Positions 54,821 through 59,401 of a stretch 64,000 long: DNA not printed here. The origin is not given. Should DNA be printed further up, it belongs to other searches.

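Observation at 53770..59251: Giant sequon-rich surface protein with a C-terminal anchor and cytoplasmic zinc-ribbon tail, co-oriented with UDP-sulfoquinovose synthase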

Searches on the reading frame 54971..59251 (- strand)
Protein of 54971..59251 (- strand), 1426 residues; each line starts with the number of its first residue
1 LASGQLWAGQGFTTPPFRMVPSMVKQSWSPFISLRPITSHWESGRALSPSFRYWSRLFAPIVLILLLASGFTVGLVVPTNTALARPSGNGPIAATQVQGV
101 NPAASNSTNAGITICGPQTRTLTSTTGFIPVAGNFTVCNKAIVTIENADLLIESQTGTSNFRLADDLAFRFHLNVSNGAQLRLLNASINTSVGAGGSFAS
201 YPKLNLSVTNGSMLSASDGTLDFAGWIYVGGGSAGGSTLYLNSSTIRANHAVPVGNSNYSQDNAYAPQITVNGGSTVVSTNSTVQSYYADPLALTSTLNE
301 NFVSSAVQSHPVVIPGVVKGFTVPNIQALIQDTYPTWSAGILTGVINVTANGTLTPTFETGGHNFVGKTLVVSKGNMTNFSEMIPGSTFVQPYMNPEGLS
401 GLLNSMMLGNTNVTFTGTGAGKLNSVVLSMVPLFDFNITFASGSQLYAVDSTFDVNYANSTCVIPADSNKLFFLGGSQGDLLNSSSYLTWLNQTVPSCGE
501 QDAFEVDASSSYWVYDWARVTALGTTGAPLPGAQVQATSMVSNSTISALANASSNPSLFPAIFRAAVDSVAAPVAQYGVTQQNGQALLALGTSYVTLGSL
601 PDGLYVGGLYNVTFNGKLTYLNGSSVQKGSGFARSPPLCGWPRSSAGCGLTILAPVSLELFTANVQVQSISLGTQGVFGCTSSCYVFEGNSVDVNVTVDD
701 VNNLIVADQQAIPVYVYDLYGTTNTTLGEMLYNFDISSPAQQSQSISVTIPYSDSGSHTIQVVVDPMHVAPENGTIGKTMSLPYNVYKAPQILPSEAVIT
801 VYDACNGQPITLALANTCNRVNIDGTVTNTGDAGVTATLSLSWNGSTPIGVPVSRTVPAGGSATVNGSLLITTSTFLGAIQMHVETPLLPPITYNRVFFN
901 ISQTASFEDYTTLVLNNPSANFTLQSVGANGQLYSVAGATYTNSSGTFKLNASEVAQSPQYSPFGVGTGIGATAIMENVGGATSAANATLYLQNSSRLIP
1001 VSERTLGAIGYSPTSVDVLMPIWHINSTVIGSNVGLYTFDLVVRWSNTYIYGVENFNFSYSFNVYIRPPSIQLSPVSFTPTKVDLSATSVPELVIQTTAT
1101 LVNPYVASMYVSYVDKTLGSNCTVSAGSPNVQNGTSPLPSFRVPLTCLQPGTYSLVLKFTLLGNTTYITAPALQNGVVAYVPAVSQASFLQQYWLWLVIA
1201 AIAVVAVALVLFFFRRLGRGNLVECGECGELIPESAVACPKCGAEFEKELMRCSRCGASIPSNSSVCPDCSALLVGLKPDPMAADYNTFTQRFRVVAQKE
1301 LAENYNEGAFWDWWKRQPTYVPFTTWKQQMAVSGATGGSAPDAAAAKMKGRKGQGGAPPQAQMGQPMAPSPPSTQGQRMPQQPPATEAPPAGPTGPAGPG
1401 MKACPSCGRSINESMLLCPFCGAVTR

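Call 3: search_protein_families(library=pfam, proteins=[window:54971-59251:-], max_evalue=0.01)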
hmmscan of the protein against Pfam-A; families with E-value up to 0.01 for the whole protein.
window:54971-59251:- (1426 aa): 8 families
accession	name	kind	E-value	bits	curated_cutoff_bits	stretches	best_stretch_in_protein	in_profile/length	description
PF13240.11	Zn_Ribbon_1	-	4.6e-11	42.6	25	2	1225-1245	2-22/23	zinc-ribbon domain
PF12773.13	DZR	-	1.5e-09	38.3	27.3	1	1225-1270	1-44/45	Double zinc ribbon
PF13248.11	Zn_ribbon_3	-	4.1e-09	36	27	2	1401-1424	2-25/26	zinc-ribbon domain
PF17032.10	Zn_ribbon_15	-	4.9e-07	30.9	28.9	0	1235-1270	36-72/73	zinc-ribbon family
PF10571.15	UPF0547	-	1.1e-06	29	29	1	1402-1422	1-21/26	Uncharacterised protein family UPF0547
PF24460.1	DUF7575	-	0.00015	21.5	28.5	1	1401-1422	3-24/28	Domain of unknown function (DUF7575)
PF10146.14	zf-C4H2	-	0.0015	19.6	34.5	1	1354-1426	180-230/240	Zinc finger-containing protein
PF18912.6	DZR_2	-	0.0063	16.8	27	0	1224-1271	9-56/56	Double zinc ribbon domain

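Call 4: search_protein_families(library=ncbifam, proteins=[window:54971-59251:-], max_evalue=0.01)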
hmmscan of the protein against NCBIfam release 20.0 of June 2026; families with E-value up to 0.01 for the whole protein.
window:54971-59251:- (1426 aa): 0 families

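Call 6: find_homologous_proteins(query=window:54971-59251:-, max_evalue=0.001)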
Query window:54971-59251:- (1426 aa): 4 proteins with E <= 0.001 among 8000 candidates.
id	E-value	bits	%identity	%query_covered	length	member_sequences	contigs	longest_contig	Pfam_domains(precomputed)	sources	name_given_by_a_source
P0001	0.0e+0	3087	100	97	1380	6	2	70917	PF13240.12,PF12773.14,PF17032.11,PF13248.12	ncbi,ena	-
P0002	0.0e+0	2040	66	97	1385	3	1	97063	PF13240.12,PF12773.14,PF17032.11,PF13248.12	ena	-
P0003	0.0e+0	1381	51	93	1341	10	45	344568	PF13240.12,PF12773.14,PF17032.11,PF10571.16,PF13248.12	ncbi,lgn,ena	-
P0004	9.3e-25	105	44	8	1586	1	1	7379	PF13240.12,PF12773.14,PF13248.12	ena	-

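Call 8: find_encoding_contigs(protein=P0001, flank=10000, max_places=4)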
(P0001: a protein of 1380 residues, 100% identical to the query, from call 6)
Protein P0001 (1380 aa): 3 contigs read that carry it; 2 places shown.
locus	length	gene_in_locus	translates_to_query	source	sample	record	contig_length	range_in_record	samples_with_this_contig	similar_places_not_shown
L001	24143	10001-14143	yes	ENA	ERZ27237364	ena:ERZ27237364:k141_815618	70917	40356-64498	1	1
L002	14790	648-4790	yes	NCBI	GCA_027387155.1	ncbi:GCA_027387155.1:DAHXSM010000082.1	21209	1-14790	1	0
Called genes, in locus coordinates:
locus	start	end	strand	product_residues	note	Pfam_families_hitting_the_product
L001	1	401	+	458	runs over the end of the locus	PF07690:MFS_1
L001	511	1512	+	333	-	PF01738:DLH, PF05448:AXE1 (weak), PF00326:Peptidase_S9 (faint)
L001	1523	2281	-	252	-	PF01061:ABC2_membrane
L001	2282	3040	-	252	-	PF12698:ABC2_membrane_3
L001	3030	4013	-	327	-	PF00005:ABC_tran, PF13304:AAA_21 (weak)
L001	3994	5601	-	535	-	PF00004:AAA, PF25361:AAA_lid_RFC1 (weak), PF21960:RCF1-5-like_lid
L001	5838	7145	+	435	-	PF01637:ATPase_2 (weak), PF07693:KAP_NTPase (faint), PF13191:AAA_16, PF00004:AAA, PF13401:AAA_22, PF22606:Cdc6-ORC-like_ATPase_lid (weak), PF22703:Cdc6_lid, PF09079:WHD_Cdc6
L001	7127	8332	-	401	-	PF00282:Pyridoxal_deC, PF00266:Aminotran_5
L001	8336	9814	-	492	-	PF00171:Aldedh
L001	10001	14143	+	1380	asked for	PF13248:Zn_ribbon_3 (faint), PF17032:Zn_ribbon_15 (faint), PF12773:DZR (weak), PF13240:Zn_Ribbon_1 (faint)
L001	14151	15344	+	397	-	PF01370:Epimerase, PF16363:GDP_Man_Dehyd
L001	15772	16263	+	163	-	PF00903:Glyoxalase, PF12681:Glyoxalase_2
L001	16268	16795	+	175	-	PF05163:DinB, PF04978:MST (weak), PF12867:DinB_2 (weak)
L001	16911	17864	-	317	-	PF02540:NAD_synthase (faint), PF00958:GMP_synt_C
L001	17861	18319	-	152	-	-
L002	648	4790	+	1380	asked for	PF13248:Zn_ribbon_3 (faint), PF17032:Zn_ribbon_15 (faint), PF12773:DZR (weak), PF13240:Zn_Ribbon_1 (faint)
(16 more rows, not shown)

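Call 9: find_encoding_contigs(protein=P0002, flank=10000, max_places=4)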
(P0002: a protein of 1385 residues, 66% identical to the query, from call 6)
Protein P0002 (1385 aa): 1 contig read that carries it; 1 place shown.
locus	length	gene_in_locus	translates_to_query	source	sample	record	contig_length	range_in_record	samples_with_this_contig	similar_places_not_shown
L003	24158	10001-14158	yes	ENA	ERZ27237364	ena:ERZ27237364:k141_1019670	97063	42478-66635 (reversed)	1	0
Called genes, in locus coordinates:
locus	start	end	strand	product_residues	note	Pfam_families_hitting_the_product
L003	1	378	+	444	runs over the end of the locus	PF07690:MFS_1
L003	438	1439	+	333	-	PF01738:DLH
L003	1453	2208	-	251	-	PF01061:ABC2_membrane (weak)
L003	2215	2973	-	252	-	-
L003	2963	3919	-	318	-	PF00005:ABC_tran, PF13304:AAA_21 (weak)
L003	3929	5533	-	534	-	PF05496:RuvB_N (weak), PF00004:AAA, PF25361:AAA_lid_RFC1 (faint), PF21960:RCF1-5-like_lid (weak)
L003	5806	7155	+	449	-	PF01637:ATPase_2 (faint), PF07693:KAP_NTPase (faint), PF13191:AAA_16, PF13401:AAA_22, PF00004:AAA, PF22606:Cdc6-ORC-like_ATPase_lid (faint), PF22703:Cdc6_lid, PF09079:WHD_Cdc6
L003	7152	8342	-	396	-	PF00155:Aminotran_1_2 (weak), PF00282:Pyridoxal_deC, PF00266:Aminotran_5, PF01041:DegT_DnrJ_EryC1, PF01276:OKR_DC_1 (weak)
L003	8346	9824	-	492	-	PF00171:Aldedh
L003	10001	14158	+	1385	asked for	PF17032:Zn_ribbon_15 (faint), PF12773:DZR (weak), PF13240:Zn_Ribbon_1 (faint), PF13248:Zn_ribbon_3 (faint)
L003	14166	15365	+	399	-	PF01370:Epimerase, PF16363:GDP_Man_Dehyd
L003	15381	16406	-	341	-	PF02540:NAD_synthase (faint), PF00958:GMP_synt_C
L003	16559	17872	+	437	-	PF05977:MFS_3, PF07690:MFS_1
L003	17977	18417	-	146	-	PF00731:AIRC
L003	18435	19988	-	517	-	PF07088:GvpD_P-loop, PF06745:ATPase (weak), PF20440:GvpD_bR2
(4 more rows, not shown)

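Call 10: find_encoding_contigs(protein=P0003, flank=10000, max_places=6)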
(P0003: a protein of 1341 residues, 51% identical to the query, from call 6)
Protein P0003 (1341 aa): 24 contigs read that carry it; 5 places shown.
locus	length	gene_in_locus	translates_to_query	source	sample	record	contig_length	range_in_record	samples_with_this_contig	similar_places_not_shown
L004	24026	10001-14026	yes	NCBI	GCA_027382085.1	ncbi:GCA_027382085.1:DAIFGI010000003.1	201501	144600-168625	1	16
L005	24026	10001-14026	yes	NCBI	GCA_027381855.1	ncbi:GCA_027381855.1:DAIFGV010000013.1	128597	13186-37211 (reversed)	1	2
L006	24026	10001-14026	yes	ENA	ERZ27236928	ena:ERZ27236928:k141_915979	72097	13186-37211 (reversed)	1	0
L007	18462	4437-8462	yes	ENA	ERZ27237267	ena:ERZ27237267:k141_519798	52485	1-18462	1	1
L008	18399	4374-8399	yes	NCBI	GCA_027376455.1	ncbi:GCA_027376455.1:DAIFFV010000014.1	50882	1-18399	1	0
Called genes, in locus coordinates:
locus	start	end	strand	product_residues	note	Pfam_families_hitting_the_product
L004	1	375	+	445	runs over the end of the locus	PF07690:MFS_1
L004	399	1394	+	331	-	PF01738:DLH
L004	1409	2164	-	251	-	PF01061:ABC2_membrane (weak)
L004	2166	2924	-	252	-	-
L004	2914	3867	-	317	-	PF00005:ABC_tran, PF13304:AAA_21 (weak)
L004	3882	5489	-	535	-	PF00004:AAA, PF25361:AAA_lid_RFC1 (faint)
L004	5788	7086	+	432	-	PF01637:ATPase_2 (weak), PF07693:KAP_NTPase (faint), PF13191:AAA_16, PF13401:AAA_22, PF00004:AAA, PF22703:Cdc6_lid, PF09079:WHD_Cdc6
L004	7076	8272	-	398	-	PF00155:Aminotran_1_2 (faint), PF01041:DegT_DnrJ_EryC1, PF00266:Aminotran_5, PF00282:Pyridoxal_deC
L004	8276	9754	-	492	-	PF00171:Aldedh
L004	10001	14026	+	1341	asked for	PF13240:Zn_Ribbon_1 (faint), PF13248:Zn_ribbon_3 (faint), PF17032:Zn_ribbon_15 (faint), PF10571:UPF0547 (faint), PF12773:DZR (weak)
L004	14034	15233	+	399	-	PF01370:Epimerase, PF16363:GDP_Man_Dehyd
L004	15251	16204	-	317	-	PF02540:NAD_synthase (faint), PF00958:GMP_synt_C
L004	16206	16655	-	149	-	PF00731:AIRC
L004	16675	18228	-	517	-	PF06745:ATPase, PF07088:GvpD_P-loop, PF20440:GvpD_bR2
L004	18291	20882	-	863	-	PF01411:tRNA-synt_2c, PF07973:tRNA_SAD, PF02272:DHHA1 (weak)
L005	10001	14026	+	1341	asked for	PF13240:Zn_Ribbon_1 (faint), PF13248:Zn_ribbon_3 (faint), PF17032:Zn_ribbon_15 (faint), PF10571:UPF0547 (faint), PF12773:DZR (weak)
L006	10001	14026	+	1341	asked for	PF13240:Zn_Ribbon_1 (faint), PF13248:Zn_ribbon_3 (faint), PF17032:Zn_ribbon_15 (faint), PF10571:UPF0547 (faint), PF12773:DZR (weak)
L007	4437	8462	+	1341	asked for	PF13240:Zn_Ribbon_1 (faint), PF13248:Zn_ribbon_3 (faint), PF17032:Zn_ribbon_15 (faint), PF10571:UPF0547 (faint), PF12773:DZR (weak)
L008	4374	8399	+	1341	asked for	PF13240:Zn_Ribbon_1 (faint), PF13248:Zn_ribbon_3 (faint), PF17032:Zn_ribbon_15 (faint), PF10571:UPF0547 (faint), PF12773:DZR (weak)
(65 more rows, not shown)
